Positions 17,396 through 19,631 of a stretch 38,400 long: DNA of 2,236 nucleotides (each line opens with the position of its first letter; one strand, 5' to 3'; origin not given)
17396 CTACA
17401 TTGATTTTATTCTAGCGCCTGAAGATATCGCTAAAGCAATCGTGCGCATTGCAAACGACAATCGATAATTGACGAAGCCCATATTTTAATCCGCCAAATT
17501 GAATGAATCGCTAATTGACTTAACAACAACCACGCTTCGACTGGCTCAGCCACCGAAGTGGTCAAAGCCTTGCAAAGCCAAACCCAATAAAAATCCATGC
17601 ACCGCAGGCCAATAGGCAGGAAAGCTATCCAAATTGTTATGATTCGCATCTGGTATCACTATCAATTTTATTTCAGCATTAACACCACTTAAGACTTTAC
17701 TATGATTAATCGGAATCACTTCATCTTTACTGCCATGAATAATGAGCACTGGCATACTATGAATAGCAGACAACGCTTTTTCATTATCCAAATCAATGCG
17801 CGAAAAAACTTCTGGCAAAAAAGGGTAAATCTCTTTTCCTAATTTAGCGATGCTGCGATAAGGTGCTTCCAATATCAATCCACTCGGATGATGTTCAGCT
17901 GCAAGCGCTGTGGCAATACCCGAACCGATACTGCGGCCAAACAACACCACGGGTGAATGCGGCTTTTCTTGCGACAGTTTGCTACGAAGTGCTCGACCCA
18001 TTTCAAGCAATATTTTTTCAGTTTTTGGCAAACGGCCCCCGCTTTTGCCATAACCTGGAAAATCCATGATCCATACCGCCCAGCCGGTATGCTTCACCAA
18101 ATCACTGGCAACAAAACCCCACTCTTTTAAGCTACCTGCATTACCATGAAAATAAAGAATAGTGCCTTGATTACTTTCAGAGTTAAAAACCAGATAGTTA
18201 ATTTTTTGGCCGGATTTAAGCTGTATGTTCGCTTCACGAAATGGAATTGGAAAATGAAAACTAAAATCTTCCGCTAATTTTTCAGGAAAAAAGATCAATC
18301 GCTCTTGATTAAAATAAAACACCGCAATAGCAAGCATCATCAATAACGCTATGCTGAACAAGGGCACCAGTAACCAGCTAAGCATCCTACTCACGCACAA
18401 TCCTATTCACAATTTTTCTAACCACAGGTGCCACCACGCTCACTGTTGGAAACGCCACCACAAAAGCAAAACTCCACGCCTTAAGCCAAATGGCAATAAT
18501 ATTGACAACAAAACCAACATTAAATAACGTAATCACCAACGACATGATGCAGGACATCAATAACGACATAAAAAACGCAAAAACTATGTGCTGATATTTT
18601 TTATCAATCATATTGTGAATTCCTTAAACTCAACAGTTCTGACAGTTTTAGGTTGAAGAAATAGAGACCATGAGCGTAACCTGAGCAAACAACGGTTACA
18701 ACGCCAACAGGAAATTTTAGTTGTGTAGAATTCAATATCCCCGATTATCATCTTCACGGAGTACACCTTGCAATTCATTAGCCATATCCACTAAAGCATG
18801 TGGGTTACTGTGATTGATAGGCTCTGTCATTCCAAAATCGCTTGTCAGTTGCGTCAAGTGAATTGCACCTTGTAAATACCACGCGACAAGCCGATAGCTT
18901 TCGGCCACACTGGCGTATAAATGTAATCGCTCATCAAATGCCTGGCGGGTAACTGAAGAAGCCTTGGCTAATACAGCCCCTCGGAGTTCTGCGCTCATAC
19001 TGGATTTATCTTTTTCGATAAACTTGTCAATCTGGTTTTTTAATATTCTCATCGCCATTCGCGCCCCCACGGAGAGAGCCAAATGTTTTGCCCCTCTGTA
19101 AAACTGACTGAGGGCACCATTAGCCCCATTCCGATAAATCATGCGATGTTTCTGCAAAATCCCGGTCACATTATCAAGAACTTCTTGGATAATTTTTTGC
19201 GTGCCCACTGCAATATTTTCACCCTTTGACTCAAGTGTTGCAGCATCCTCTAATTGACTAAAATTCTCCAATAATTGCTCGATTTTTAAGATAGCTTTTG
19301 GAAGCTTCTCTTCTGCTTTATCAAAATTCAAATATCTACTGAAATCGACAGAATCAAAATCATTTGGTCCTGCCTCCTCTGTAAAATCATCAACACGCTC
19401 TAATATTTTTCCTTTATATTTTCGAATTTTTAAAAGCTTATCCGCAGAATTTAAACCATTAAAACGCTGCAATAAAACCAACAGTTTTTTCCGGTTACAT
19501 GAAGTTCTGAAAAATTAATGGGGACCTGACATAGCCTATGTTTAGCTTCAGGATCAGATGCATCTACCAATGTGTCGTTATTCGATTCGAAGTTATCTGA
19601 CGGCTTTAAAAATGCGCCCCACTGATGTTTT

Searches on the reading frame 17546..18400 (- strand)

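Call 7: search_protein_families(library=pfam, proteins=[window:17546-18400:-], max_evalue=0.001)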
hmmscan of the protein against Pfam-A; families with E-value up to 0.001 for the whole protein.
window:17546-18400:- (284 aa): 5 families
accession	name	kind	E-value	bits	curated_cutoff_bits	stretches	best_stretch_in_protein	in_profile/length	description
PF00561.26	Abhydrolase_1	-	3.1e-21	76.6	25.8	2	80-174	2-96/245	alpha/beta hydrolase fold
PF12146.15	Hydrolase_4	-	7.9e-19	68.3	27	1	77-189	3-124/239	Serine aminopeptidase, S33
PF20408.4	Abhydrolase_11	-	5.2e-08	33.3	27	1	79-255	3-166/193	Alpha/beta hydrolase domain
PF12697.13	Abhydrolase_6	-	1.2e-06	29.8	26.3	1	82-183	2-94/217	Alpha/beta hydrolase family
PF03583.20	LIP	-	3.1e-06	27.2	23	0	104-172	24-93/286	Secretory lipase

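Call 57: search_protein_families(library=padloc, proteins=[window:17546-18400:-], max_evalue=0.01)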
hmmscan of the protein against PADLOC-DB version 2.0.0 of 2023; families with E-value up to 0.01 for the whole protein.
window:17546-18400:- (284 aa): 0 families

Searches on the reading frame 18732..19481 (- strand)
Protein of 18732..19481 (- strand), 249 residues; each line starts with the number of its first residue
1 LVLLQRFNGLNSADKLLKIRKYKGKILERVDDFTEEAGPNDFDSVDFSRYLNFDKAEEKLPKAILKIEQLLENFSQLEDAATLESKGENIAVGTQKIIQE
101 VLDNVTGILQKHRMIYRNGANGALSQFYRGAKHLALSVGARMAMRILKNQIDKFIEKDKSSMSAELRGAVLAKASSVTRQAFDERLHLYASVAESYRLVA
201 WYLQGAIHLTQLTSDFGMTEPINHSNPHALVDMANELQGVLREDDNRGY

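Call 7: search_protein_families(library=pfam, proteins=[window:18732-19481:-], max_evalue=0.001)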
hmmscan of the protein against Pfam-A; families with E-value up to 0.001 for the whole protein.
window:18732-19481:- (249 aa): 0 families

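Call 57: search_protein_families(library=padloc, proteins=[window:18732-19481:-], max_evalue=0.01)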
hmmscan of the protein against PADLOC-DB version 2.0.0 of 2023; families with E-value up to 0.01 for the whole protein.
window:18732-19481:- (249 aa): 2 families
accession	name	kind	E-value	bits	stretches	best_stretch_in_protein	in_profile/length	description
PDLC01355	Csm6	-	0.00038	18.1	1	150-243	22-113/172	CAS-III; associated_signaling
PDLC01926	CARF7--CARF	-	0.006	14.1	0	146-249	45-143/241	-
